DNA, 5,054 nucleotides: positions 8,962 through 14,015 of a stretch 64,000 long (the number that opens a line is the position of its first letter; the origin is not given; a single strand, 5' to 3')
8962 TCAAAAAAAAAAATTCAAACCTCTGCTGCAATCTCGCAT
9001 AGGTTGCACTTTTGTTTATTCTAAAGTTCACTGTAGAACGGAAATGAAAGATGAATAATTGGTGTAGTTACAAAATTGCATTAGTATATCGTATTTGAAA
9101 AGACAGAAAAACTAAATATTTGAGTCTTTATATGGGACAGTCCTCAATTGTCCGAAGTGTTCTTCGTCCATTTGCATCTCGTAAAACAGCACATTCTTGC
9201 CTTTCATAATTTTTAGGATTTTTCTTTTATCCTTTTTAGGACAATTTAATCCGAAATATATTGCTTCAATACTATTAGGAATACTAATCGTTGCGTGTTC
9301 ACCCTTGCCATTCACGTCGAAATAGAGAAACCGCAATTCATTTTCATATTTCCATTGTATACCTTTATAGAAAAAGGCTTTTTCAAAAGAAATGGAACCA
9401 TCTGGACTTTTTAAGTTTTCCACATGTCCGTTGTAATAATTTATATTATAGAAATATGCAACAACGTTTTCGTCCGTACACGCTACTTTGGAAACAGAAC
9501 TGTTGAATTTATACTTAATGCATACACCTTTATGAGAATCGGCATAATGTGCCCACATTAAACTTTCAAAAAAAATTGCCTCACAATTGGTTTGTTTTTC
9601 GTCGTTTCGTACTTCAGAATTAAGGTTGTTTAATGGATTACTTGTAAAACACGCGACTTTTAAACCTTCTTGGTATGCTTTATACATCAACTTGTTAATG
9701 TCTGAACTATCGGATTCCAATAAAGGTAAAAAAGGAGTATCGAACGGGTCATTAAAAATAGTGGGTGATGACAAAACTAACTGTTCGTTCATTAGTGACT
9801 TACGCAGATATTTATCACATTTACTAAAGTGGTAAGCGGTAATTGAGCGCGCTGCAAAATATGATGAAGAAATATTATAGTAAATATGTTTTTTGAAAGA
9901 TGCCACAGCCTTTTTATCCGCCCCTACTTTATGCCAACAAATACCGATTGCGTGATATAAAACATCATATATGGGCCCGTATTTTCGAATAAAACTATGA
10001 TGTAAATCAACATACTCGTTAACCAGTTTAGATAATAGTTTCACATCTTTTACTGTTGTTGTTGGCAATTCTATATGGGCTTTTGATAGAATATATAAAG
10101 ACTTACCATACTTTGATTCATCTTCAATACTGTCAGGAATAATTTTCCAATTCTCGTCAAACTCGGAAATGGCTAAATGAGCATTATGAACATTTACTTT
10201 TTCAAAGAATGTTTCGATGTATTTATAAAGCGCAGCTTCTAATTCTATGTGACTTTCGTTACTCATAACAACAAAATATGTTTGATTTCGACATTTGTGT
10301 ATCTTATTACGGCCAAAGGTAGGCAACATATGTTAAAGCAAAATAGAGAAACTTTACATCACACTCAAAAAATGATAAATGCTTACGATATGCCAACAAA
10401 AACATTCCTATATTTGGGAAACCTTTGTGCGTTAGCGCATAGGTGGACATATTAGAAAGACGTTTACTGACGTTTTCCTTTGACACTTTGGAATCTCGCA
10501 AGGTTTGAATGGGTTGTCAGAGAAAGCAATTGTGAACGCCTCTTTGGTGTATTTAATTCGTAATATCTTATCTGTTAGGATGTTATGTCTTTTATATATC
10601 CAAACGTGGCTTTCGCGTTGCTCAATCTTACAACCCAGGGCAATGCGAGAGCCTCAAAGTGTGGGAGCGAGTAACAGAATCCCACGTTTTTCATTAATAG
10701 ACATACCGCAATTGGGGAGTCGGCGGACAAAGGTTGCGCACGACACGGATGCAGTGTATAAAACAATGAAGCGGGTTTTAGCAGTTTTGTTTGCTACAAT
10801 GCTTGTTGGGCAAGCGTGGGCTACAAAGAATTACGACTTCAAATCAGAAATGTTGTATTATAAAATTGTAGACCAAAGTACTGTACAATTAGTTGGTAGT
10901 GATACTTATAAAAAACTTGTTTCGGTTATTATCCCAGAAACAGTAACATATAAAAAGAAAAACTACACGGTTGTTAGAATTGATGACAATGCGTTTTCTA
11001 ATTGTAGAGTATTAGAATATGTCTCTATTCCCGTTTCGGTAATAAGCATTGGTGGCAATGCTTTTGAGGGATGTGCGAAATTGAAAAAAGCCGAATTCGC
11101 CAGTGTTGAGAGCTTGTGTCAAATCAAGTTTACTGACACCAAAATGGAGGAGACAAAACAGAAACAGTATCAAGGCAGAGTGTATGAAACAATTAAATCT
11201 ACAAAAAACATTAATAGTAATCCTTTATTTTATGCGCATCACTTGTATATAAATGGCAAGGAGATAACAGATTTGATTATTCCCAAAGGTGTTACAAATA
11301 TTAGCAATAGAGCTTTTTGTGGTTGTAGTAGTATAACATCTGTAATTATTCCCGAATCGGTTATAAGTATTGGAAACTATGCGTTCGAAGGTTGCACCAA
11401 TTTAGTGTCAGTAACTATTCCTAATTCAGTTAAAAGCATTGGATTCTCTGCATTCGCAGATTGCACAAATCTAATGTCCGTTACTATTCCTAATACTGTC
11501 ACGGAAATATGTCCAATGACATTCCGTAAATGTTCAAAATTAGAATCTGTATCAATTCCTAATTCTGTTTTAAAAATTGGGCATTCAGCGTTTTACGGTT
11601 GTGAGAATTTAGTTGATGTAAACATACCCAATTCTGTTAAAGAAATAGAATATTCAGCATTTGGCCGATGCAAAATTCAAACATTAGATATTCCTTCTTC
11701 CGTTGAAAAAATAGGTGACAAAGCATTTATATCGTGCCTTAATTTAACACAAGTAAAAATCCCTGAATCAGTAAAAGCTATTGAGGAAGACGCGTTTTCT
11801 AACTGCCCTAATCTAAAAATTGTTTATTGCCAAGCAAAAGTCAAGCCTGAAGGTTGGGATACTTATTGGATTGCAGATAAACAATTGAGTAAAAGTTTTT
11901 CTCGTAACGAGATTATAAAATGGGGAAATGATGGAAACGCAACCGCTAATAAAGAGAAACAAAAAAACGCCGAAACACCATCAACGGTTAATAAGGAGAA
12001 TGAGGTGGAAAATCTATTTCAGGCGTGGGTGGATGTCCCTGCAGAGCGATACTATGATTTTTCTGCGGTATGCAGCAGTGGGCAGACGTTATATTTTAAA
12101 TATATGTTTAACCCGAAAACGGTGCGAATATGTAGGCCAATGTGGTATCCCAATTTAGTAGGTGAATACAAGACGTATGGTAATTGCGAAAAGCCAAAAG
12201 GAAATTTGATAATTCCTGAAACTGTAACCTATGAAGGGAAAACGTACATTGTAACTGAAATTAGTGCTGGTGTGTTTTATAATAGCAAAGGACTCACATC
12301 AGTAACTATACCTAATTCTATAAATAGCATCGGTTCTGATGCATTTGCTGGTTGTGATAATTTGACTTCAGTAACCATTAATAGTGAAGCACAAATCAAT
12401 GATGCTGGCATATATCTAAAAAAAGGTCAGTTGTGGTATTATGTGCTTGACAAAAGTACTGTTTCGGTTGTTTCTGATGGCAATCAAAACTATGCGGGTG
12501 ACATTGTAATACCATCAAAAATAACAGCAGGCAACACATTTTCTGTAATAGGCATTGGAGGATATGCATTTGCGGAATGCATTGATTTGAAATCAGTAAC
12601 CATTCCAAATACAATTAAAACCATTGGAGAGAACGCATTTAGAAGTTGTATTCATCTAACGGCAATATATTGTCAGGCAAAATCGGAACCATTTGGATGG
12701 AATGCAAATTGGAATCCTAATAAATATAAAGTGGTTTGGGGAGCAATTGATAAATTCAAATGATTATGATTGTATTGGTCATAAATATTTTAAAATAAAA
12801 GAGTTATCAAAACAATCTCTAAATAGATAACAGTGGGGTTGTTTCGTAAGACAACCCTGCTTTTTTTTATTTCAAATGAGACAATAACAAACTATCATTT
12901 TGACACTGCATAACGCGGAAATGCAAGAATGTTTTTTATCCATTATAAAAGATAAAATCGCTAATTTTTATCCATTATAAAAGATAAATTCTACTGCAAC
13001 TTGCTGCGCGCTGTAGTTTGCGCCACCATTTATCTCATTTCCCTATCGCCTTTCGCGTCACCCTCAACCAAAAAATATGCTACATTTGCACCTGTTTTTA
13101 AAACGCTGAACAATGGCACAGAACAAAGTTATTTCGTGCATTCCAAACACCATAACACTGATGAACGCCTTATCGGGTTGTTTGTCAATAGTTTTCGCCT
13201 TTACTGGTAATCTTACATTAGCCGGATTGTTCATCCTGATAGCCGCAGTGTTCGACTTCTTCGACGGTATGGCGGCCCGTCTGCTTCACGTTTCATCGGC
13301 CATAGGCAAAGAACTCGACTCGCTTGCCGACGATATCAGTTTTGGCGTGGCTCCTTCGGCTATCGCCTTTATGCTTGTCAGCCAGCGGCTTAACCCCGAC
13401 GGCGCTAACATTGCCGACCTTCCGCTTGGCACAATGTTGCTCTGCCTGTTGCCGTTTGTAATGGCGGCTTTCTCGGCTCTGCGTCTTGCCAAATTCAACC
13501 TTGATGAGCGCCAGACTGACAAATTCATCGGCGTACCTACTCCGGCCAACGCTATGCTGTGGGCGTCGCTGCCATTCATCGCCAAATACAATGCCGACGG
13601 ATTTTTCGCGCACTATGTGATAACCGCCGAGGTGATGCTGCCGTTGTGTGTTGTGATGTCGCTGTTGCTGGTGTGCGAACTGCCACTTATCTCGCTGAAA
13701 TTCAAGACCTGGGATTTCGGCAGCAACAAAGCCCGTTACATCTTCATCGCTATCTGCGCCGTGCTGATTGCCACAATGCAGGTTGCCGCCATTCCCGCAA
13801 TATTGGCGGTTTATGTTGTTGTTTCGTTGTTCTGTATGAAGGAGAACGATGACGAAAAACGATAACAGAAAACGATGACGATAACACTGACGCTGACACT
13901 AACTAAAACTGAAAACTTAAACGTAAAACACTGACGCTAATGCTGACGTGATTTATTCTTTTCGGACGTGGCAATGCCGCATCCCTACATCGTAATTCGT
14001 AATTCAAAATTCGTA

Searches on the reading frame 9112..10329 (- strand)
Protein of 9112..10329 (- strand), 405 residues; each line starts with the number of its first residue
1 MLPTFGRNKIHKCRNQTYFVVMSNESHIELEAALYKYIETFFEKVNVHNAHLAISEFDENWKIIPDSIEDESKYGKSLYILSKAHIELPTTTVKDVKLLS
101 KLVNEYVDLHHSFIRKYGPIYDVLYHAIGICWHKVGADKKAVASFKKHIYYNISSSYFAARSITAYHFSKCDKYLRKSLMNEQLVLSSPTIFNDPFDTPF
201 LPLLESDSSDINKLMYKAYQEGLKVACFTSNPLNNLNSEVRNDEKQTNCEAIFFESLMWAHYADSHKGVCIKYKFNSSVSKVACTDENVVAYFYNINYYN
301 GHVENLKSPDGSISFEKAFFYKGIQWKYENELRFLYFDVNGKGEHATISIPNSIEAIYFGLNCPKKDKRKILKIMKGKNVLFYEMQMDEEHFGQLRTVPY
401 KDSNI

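Call 41: search_protein_families(library=pfam, proteins=[window:9112-10329:-], max_evalue=0.00001)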
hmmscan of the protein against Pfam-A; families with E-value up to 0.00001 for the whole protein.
window:9112-10329:- (405 aa): 1 family
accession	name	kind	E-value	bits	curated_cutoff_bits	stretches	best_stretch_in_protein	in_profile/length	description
PF11185.13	DUF2971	-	1.2e-06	30.2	22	1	258-334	1-89/89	Protein of unknown function (DUF2971)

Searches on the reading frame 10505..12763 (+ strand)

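Call 41: search_protein_families(library=pfam, proteins=[window:10505-12763:+], max_evalue=0.00001)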
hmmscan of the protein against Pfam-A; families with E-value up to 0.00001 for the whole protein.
window:10505-12763:+ (752 aa): 2 families
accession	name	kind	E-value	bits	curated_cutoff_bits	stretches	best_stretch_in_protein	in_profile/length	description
PF13306.12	LRR_5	-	2.7e-90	299.3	27.7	5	333-446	1-112/127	BspA type Leucine rich repeat region (6 copies)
PF13855.12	LRR_8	-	1.1e-10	41.6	27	0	584-626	14-57/61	Leucine rich repeat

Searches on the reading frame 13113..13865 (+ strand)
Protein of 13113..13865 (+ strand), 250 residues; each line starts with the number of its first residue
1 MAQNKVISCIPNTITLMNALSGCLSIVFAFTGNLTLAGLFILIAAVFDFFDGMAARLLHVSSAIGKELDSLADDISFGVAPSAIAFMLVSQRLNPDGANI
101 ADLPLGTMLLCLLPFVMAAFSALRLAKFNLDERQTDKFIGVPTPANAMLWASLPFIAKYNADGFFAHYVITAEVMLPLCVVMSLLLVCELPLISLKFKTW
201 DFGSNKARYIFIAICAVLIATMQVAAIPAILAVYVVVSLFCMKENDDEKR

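Call 41: search_protein_families(library=pfam, proteins=[window:13113-13865:+], max_evalue=0.00001)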
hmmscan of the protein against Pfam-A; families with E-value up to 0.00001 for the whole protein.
window:13113-13865:+ (250 aa): 1 family
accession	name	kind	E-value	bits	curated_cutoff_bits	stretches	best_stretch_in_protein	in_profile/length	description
PF01066.26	CDP-OH_P_transf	-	5.5e-19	69.5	22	1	10-171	3-138/152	CDP-alcohol phosphatidyltransferase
